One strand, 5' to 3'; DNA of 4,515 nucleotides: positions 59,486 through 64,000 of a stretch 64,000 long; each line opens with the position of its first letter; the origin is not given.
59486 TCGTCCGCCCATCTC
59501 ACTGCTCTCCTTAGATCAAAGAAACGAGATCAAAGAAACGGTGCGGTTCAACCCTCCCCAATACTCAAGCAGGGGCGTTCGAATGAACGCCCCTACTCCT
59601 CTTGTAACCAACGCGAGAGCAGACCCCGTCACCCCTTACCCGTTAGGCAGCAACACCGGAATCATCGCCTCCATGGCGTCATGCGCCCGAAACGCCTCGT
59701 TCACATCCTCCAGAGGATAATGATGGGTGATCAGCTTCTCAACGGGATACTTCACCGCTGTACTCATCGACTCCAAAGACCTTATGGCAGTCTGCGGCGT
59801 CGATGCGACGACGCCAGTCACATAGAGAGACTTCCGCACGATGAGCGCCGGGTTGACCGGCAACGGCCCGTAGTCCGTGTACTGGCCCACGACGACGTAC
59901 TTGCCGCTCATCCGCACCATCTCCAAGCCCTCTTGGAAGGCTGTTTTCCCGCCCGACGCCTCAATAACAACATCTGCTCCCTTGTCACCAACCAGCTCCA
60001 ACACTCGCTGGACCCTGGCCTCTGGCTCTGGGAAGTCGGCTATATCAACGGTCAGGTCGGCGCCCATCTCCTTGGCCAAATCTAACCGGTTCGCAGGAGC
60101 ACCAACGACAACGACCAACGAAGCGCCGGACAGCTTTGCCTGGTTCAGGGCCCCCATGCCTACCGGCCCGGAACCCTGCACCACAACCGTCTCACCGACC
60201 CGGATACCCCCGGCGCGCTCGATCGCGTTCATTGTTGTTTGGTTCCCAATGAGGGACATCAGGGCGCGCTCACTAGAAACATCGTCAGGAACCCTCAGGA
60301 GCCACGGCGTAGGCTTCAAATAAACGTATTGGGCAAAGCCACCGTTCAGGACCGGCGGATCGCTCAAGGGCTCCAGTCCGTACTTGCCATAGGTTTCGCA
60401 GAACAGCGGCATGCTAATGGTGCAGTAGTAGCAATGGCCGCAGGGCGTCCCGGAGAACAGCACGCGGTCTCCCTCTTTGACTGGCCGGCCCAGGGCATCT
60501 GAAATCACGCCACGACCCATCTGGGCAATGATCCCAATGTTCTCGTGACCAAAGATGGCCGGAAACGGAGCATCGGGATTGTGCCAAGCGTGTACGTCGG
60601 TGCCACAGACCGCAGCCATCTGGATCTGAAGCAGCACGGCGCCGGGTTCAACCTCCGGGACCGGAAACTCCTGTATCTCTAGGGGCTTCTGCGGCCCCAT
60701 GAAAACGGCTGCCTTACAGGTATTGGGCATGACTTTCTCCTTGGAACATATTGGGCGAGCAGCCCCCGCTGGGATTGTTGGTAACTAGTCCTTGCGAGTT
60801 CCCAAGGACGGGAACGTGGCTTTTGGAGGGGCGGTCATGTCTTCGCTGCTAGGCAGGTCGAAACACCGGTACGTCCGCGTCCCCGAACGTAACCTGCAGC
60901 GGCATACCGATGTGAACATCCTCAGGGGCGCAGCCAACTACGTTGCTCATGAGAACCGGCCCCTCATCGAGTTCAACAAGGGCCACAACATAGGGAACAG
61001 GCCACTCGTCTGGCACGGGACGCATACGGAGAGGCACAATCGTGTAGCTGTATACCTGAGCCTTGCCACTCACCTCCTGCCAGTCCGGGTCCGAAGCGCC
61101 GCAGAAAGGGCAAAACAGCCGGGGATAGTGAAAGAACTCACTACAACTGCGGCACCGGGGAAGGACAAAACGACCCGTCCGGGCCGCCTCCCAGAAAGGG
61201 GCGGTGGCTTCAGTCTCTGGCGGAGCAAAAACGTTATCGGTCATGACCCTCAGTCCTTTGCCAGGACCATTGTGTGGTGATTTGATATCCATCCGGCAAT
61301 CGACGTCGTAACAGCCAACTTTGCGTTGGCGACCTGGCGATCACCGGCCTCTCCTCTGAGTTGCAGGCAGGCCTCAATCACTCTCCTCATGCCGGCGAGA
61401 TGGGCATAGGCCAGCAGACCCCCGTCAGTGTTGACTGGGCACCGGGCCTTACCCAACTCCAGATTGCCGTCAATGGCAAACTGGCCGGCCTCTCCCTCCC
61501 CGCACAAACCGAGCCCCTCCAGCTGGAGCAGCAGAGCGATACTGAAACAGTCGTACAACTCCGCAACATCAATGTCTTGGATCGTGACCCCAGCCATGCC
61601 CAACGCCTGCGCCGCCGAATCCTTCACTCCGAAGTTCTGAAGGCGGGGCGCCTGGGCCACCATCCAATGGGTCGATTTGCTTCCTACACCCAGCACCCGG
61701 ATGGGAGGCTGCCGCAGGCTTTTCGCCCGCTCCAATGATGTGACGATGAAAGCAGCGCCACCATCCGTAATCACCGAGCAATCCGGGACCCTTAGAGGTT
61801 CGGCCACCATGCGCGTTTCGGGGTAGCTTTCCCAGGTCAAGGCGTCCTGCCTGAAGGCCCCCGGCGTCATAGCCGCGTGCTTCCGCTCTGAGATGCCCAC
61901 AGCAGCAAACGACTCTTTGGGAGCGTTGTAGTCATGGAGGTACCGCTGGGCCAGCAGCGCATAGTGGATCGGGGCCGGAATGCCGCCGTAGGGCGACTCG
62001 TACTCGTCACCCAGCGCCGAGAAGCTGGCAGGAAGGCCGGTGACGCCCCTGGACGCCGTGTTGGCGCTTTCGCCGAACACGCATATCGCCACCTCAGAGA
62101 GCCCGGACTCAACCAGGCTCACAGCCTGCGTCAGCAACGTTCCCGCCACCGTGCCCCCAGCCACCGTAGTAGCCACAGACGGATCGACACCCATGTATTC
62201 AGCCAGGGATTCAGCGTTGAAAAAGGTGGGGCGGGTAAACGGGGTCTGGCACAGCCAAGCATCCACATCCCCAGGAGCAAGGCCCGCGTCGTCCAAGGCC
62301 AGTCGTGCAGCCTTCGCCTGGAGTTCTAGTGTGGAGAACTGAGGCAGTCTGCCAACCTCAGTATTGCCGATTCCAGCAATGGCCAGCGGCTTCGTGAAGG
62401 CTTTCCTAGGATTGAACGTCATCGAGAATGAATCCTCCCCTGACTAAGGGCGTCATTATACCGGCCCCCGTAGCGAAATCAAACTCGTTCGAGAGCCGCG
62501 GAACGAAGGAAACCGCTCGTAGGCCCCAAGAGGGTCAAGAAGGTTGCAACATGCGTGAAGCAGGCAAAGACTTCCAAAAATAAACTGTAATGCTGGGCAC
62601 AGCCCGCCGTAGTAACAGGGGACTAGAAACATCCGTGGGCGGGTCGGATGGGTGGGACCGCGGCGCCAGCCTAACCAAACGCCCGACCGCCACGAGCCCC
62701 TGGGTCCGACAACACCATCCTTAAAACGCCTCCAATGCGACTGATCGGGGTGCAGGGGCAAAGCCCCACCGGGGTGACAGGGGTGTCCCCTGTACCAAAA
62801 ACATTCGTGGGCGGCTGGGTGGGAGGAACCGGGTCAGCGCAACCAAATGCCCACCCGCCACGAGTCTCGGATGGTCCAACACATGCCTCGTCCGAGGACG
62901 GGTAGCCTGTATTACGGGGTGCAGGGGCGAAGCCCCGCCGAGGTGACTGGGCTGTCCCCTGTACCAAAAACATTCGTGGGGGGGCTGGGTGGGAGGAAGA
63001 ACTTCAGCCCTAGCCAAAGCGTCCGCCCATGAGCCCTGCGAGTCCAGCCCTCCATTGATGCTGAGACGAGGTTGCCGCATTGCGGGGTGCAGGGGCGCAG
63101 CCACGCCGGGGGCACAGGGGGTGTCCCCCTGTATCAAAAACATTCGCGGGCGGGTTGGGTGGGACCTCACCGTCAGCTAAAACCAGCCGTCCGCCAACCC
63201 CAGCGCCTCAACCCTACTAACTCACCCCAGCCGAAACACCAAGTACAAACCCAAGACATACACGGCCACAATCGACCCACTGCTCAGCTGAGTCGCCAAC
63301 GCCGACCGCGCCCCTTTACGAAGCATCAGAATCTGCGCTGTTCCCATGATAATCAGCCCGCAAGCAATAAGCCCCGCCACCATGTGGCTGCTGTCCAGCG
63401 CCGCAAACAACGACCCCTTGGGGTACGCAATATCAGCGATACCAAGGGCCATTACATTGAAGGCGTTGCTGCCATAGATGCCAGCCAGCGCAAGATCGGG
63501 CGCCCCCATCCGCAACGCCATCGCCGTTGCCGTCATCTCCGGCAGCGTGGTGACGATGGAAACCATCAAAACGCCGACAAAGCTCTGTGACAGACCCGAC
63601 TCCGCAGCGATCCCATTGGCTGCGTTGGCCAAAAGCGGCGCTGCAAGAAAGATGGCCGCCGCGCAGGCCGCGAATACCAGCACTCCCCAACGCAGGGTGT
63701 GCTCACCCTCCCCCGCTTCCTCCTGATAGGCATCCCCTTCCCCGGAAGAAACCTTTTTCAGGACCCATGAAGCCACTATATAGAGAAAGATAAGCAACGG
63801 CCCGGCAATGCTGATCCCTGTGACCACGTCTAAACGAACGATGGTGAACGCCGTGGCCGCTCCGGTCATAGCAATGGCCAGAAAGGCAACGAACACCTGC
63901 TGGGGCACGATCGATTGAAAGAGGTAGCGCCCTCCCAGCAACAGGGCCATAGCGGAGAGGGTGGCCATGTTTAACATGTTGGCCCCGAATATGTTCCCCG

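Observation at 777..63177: A structured 95-125 nt intergenic repeat present 18 times, all in the same orientation, with compensatory hairpin changes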

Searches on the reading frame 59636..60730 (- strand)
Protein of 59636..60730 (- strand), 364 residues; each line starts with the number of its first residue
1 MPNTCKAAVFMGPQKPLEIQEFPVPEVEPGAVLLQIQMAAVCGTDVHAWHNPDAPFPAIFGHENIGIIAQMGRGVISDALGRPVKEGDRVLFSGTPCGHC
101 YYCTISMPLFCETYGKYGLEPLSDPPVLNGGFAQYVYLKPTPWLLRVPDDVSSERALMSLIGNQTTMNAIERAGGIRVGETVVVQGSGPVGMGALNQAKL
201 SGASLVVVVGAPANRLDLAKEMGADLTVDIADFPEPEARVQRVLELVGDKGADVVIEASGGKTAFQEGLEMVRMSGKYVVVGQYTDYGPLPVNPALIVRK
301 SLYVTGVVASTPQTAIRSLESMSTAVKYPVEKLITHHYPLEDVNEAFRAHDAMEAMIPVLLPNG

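Call 81: search_protein_families(library=pfam, proteins=[window:59636-60730:-], max_evalue=0.001)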
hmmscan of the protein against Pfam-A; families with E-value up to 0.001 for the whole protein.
window:59636-60730:- (364 aa): 4 families
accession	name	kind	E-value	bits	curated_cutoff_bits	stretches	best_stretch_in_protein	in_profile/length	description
PF00107.32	ADH_zinc_N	-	6.2e-22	78.4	31.8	1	189-316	1-121/129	Zinc-binding dehydrogenase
PF08240.17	ADH_N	-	1.3e-19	70.8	23.5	1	29-149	2-104/104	Alcohol dehydrogenase GroES-like domain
PF16912.11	Glu_dehyd_C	-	2.8e-10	40.5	34.9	1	180-351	32-202/211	Glucose dehydrogenase C-terminus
PF13602.12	ADH_zinc_N_2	-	1.8e-05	26.1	27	1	241-349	15-122/134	Zinc-binding dehydrogenase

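Call 88: find_homologous_proteins(query=window:59636-60730:-, max_evalue=1e-80)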
Query window:59636-60730:- (364 aa): 128 proteins with E <= 1e-80 among 8000 candidates; the best 120 are listed.
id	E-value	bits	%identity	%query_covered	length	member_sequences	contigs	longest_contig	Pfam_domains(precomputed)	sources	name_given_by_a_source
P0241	3.2e-237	805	97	100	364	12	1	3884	PF00107.33,PF16912.12,PF13602.13,PF08240.18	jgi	jgi:threonine dehydrogenase-like Zn-dependent dehydrogenase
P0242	9.9e-154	530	62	99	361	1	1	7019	PF00107.33,PF16912.12,PF13602.13,PF08240.18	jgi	jgi:threonine dehydrogenase-like Zn-dependent dehydrogenase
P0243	2.4e-153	529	62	99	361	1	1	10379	PF00107.33,PF16912.12,PF13602.13,PF08240.18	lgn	-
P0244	1.3e-151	523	63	99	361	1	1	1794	PF00107.33,PF16912.12,PF13602.13,PF08240.18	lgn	-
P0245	1.7e-150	519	63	99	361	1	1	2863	PF00107.33,PF16912.12,PF13602.13,PF08240.18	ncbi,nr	ncbi:MAG: zinc-binding dehydrogenase [Chloroflexi bacterium]|nr:zinc-binding dehydrogenase [Chlorofl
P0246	3.0e-150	519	63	99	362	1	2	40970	PF00107.33,PF16912.12,PF13602.13,PF08240.18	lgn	-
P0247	9.0e-150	517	62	100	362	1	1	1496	PF00107.33,PF16912.12,PF13602.13,PF08240.18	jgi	jgi:threonine dehydrogenase-like Zn-dependent dehydrogenase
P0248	4.8e-149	515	61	99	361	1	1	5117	PF00107.33,PF16912.12,PF08240.18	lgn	-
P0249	8.6e-149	514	61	99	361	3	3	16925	PF00107.33,PF16912.12,PF08240.18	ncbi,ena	-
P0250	3.7e-148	512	62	99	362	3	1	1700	PF00107.33,PF16912.12,PF13602.13,PF08240.18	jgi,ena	-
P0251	2.3e-147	509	60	99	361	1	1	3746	PF00107.33,PF16912.12,PF13602.13,PF08240.18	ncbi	-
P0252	5.5e-147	508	61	99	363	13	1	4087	PF00107.33,PF16912.12,PF08240.18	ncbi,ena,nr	ncbi:MAG: zinc-binding dehydrogenase [Chloroflexi bacterium]|nr:zinc-binding dehydrogenase [Chlorofl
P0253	6.7e-147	508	60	99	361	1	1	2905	PF00107.33,PF16912.12,PF13602.13,PF08240.18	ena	-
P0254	7.5e-147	507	61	99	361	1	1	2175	PF00107.33,PF16912.12,PF13602.13,PF08240.18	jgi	jgi:threonine dehydrogenase-like Zn-dependent dehydrogenase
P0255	7.4e-145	501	60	99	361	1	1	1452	PF00107.33,PF16912.12,PF13602.13,PF08240.18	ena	-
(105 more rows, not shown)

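Call 89: find_encoding_contigs(protein=P0241, flank=10000, max_places=4)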
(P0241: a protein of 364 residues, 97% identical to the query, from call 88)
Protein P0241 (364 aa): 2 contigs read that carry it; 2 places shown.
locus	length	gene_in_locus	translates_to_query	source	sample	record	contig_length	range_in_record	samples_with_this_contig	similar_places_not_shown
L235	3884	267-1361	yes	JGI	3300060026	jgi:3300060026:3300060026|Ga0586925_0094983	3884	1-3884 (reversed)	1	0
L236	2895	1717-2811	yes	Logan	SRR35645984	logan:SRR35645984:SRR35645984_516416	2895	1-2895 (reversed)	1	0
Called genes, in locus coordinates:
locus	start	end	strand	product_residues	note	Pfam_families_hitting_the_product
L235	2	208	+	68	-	PF01796:OB_ChsH2_C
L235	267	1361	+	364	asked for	PF08240:ADH_N, PF16912:Glu_dehyd_C, PF00107:ADH_zinc_N, PF13602:ADH_zinc_N_2 (faint)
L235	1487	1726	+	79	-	-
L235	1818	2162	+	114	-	PF01245:Ribosomal_L19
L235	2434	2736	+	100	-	-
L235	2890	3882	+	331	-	?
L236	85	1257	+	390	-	PF00108:Thiolase_N (weak), PF02803:Thiolase_C (faint), PF22691:Thiolase_C_1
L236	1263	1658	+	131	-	PF12172:zf-ChsH2, PF01796:OB_ChsH2_C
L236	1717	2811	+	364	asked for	PF08240:ADH_N, PF16912:Glu_dehyd_C, PF00107:ADH_zinc_N, PF13602:ADH_zinc_N_2 (faint)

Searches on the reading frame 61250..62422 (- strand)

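Call 82: search_protein_families(library=pfam, proteins=[window:61250-62422:-], max_evalue=0.001)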
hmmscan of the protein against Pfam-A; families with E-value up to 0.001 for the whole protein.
window:61250-62422:- (390 aa): 3 families
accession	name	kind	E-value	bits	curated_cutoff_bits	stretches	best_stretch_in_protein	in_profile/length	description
PF22691.2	Thiolase_C_1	-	1.7e-48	164.4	28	1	247-388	1-143/144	Thiolase C-terminal domain-like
PF00108.29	Thiolase_N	-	1.1e-06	28.7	26.4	1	20-229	8-258/260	Thiolase, N-terminal domain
PF02803.24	Thiolase_C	-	3.2e-06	27.2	27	0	254-365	12-107/123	Thiolase, C-terminal domain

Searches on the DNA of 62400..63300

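Call 38: search_rna_families(source=window, start=62400, end=63300, threshold=evalue, max_evalue=10)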
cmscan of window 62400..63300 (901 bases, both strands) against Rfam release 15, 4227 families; matches with E-value up to 10: 5.
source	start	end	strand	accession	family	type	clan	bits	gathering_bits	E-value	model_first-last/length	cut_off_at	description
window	62851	62905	-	RF00284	SNORD74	Gene; snRNA; snoRNA; CD-box;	CL00069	17.2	41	0.76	1-80/80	no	Small nucleolar RNA SNORD74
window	62519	62543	-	RF01328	CRISPR-DR17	Gene; CRISPR;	CL00014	16.9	42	5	1-25/25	no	CRISPR RNA direct repeat element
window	62976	63037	+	RF03446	mir-2954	Gene; miRNA;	-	16.6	96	3.7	1-63/63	no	mir-2954 microRNA precursor family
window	62979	63026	-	RF02685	RAGATH-5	Gene; ribozyme;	-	16.3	50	7.5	1-53/53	no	RAGATH-5 RNA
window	62990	63024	+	RF01309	sR60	Gene; snRNA; snoRNA; CD-box;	CL00132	14.5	50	2.4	1-55/55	no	Small nucleolar RNA sR60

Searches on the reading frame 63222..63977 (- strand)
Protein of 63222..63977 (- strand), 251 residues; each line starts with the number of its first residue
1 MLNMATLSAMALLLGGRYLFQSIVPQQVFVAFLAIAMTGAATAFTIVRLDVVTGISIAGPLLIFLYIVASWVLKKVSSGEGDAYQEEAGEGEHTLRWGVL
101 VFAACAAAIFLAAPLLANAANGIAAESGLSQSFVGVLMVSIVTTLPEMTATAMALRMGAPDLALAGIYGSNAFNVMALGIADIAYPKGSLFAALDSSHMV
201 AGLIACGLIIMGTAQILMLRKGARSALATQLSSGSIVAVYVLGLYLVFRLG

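Call 82: search_protein_families(library=pfam, proteins=[window:63222-63977:-], max_evalue=0.001)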
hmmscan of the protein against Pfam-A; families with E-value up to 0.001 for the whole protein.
window:63222-63977:- (251 aa): 1 family
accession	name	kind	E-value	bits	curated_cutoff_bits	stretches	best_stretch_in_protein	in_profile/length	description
PF01699.29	Na_Ca_ex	-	1.6e-12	48.1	24.9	1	98-248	2-145/151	Sodium/calcium exchanger protein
